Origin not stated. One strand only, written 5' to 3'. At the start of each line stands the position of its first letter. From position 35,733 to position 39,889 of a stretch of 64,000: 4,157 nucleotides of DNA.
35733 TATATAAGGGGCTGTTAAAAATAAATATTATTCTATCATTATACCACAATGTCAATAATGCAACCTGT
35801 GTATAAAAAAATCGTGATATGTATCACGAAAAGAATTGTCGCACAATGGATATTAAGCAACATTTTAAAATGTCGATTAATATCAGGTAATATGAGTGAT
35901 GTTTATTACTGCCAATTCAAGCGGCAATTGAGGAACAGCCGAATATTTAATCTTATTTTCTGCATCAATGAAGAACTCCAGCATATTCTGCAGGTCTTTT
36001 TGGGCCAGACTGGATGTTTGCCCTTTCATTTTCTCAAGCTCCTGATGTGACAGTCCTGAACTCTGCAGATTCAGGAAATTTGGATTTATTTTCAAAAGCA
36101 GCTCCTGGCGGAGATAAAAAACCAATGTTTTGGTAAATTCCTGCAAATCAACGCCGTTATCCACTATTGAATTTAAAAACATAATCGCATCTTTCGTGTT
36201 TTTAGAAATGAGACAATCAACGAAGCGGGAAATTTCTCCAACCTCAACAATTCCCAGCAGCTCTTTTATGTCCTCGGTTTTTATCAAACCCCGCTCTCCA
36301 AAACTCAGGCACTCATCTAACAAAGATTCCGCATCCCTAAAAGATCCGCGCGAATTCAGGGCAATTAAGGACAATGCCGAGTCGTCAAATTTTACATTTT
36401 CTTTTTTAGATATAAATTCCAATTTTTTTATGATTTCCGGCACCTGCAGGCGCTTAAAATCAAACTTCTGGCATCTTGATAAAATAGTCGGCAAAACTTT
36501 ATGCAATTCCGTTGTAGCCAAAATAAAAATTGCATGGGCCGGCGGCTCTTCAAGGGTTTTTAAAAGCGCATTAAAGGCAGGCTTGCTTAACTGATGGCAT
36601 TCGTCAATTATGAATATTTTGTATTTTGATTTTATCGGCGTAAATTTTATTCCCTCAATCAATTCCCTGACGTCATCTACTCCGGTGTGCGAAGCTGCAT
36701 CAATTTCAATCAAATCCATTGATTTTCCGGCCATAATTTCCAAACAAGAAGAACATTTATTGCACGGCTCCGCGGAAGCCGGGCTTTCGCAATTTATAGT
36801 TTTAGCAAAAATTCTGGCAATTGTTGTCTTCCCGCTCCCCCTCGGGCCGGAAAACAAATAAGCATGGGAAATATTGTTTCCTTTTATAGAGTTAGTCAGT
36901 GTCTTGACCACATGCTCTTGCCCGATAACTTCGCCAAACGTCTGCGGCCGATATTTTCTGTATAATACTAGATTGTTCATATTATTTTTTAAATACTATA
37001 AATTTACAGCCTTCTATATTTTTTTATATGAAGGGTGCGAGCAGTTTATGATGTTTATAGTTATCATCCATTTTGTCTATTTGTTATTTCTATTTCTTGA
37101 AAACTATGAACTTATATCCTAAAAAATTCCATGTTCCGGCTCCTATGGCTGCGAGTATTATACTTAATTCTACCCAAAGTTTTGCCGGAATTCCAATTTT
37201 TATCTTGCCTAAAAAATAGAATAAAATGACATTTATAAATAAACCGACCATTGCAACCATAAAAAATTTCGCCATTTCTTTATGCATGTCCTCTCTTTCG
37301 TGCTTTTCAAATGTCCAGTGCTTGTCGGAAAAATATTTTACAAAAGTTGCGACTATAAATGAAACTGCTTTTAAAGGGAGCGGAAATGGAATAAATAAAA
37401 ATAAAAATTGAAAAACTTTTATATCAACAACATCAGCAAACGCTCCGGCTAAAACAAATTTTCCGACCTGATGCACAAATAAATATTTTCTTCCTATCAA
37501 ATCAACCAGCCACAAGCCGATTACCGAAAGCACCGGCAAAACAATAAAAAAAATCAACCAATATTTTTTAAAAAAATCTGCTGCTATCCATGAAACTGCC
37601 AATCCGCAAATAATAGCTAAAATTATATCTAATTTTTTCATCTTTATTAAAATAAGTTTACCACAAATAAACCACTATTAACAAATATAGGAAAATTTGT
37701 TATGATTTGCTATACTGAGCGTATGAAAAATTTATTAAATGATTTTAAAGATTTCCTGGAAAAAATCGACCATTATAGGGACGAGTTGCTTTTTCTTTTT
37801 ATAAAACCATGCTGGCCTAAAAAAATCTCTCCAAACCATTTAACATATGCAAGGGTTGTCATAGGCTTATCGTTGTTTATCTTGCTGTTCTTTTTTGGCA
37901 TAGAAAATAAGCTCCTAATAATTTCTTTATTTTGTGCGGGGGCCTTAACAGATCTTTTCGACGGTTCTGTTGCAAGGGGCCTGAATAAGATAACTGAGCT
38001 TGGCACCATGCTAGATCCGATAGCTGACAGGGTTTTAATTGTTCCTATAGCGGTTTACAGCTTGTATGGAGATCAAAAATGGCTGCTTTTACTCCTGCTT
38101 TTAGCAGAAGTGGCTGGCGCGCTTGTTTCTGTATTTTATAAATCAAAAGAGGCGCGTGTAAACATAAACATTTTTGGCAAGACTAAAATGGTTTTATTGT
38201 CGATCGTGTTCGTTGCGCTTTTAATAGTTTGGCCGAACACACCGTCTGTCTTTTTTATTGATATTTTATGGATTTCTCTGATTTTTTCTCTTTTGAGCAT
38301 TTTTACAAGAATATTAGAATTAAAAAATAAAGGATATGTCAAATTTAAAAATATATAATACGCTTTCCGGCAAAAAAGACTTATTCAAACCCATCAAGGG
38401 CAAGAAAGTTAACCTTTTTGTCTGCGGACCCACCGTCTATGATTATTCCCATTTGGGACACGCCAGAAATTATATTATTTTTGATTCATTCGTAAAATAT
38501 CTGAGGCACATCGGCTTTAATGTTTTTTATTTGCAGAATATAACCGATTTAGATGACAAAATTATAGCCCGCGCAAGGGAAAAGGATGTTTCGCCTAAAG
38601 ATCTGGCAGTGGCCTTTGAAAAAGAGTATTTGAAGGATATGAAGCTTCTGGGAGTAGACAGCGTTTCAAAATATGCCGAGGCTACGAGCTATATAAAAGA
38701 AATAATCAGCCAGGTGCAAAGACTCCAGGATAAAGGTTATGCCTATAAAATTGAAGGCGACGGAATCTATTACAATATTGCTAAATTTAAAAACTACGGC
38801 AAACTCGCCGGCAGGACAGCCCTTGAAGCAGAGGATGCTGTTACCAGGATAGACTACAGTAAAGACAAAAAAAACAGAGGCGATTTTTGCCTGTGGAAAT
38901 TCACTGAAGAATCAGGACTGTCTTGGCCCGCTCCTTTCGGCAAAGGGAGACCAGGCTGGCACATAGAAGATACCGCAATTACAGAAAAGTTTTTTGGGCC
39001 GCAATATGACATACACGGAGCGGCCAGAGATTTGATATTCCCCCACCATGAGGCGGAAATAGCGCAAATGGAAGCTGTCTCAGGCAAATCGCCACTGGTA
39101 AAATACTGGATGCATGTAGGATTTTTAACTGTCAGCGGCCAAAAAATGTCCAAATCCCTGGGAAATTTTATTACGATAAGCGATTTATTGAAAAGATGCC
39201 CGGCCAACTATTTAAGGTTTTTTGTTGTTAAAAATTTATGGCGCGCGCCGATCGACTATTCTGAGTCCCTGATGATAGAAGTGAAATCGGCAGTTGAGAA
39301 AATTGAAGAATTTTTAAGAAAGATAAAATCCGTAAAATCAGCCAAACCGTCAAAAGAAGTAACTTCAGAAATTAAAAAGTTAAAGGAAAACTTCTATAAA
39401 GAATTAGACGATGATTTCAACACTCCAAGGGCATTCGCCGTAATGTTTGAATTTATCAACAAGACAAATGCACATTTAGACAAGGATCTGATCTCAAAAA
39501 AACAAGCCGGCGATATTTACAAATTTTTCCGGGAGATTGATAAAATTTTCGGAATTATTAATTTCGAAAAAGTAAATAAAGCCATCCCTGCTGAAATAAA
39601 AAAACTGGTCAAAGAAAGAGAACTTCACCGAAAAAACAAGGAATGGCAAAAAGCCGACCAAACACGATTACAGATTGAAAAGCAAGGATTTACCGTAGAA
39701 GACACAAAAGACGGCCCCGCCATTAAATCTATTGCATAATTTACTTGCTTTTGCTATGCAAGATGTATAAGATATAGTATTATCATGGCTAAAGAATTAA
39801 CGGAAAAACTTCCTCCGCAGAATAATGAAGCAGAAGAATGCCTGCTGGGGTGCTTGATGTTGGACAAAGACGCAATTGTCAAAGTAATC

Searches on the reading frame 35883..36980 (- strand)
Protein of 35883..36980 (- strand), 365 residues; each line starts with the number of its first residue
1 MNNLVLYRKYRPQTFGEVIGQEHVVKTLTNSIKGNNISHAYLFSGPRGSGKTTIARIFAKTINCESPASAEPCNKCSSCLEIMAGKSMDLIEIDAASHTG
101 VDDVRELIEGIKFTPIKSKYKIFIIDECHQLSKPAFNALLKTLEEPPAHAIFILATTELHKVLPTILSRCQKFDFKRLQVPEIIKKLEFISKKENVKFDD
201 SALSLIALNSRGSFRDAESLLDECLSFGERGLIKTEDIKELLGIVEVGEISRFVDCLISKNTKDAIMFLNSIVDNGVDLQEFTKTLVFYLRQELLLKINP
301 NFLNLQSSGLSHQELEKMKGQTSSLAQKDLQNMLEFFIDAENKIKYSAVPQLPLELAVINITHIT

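Call 40: search_protein_families(library=pfam, proteins=[window:35883-36980:-], max_evalue=0.0001)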
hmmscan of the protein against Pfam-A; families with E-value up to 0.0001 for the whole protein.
window:35883-36980:- (365 aa): 7 families
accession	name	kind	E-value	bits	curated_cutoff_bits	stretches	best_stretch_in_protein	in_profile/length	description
PF13177.12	DNA_pol3_delta2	-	8.4e-52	175.8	27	1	20-178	1-160/161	DNA polymerase III, delta subunit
PF00004.35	AAA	-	3.2e-13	50.7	21.2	1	42-173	2-126/131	ATPase family associated with various cellular activities (AAA)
PF12169.13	DNA_pol3_gamma3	-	1.2e-11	45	24.4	1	234-363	2-129/143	DNA polymerase III subunits gamma and tau domain III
PF22608.2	DNAX_ATPase_lid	-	7.3e-11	42.1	27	1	183-229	2-48/49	DNA polymerase III clamp loader subunit, ATPase lid domain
PF05496.18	RuvB_N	-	2e-08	34.6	27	1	11-73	2-68/159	Holliday junction DNA helicase RuvB P-loop domain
PF04851.21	ResIII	-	3.8e-06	27.4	22.5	0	114-144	120-151/164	Type III restriction enzyme, res subunit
PF13401.12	AAA_22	-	6.3e-06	27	27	1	42-163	9-130/130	AAA domain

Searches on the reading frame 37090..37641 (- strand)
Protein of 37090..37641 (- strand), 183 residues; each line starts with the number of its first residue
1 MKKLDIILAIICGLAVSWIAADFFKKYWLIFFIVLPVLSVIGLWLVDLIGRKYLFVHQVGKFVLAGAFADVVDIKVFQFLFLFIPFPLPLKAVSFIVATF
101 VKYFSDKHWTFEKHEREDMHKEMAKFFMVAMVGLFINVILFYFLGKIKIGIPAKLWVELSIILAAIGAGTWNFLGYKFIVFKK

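Call 40: search_protein_families(library=pfam, proteins=[window:37090-37641:-], max_evalue=0.0001)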
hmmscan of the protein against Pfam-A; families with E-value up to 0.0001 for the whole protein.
window:37090-37641:- (183 aa): 1 family
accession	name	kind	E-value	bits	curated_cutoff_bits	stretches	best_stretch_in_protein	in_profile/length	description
PF04138.20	GtrA_DPMS_TM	-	2.4e-18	66.9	26.1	1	61-181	1-117/117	GtrA/DPMS, transmembrane domain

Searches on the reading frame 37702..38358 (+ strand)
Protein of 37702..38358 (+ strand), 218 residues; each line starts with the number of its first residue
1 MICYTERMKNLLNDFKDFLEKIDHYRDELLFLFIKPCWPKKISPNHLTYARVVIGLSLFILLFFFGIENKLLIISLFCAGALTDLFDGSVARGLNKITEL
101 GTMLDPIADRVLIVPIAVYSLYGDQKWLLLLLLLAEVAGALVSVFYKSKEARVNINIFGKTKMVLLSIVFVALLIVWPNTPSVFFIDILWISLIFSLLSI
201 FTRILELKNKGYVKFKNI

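Call 40: search_protein_families(library=pfam, proteins=[window:37702-38358:+], max_evalue=0.0001)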
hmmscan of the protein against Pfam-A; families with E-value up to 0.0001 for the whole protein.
window:37702-38358:+ (218 aa): 1 family
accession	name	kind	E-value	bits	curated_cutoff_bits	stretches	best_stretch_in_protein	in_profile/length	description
PF01066.26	CDP-OH_P_transf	-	4.8e-26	92.4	22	1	43-196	3-150/152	CDP-alcohol phosphatidyltransferase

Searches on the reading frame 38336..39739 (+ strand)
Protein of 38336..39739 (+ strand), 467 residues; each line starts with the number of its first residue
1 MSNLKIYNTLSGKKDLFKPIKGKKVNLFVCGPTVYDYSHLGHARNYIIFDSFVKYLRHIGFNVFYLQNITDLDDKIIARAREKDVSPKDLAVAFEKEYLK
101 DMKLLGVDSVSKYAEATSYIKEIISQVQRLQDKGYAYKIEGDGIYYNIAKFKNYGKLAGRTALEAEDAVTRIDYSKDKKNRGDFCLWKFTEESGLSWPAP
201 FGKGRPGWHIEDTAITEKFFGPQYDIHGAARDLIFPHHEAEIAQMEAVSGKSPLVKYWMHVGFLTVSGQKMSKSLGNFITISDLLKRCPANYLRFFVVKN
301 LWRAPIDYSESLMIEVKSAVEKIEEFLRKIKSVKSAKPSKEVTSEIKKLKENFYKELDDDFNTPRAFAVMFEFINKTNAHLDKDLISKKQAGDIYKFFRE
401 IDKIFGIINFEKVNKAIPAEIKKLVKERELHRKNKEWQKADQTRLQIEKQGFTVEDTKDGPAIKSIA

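Call 40: search_protein_families(library=pfam, proteins=[window:38336-39739:+], max_evalue=0.0001)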
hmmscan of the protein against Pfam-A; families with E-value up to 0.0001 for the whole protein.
window:38336-39739:+ (467 aa): 6 families
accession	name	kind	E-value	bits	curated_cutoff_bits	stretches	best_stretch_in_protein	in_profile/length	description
PF01406.26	tRNA-synt_1e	-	1.8e-106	356.4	27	1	17-317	2-300/301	tRNA synthetases class I (C) catalytic domain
PF09334.17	tRNA-synt_1g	-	1.9e-19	70.1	20.1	2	37-146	13-123/391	tRNA synthetases class I (M)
PF09190.17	DALR_2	-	6.2e-13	49.5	22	1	352-408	1-56/57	DALR domain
PF00133.28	tRNA-synt_1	-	1.8e-09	37.3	22.7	1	232-299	337-404/414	tRNA synthetases class I (I, L, M and V)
PF01921.24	tRNA-synt_1f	-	2.3e-06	27.2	27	1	263-337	275-347/360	tRNA synthetases class I (K)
PF23493.1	CysS_C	-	3.7e-05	24.2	23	1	416-459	3-46/51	Cysteinyl-tRNA ligase anticodon binding domain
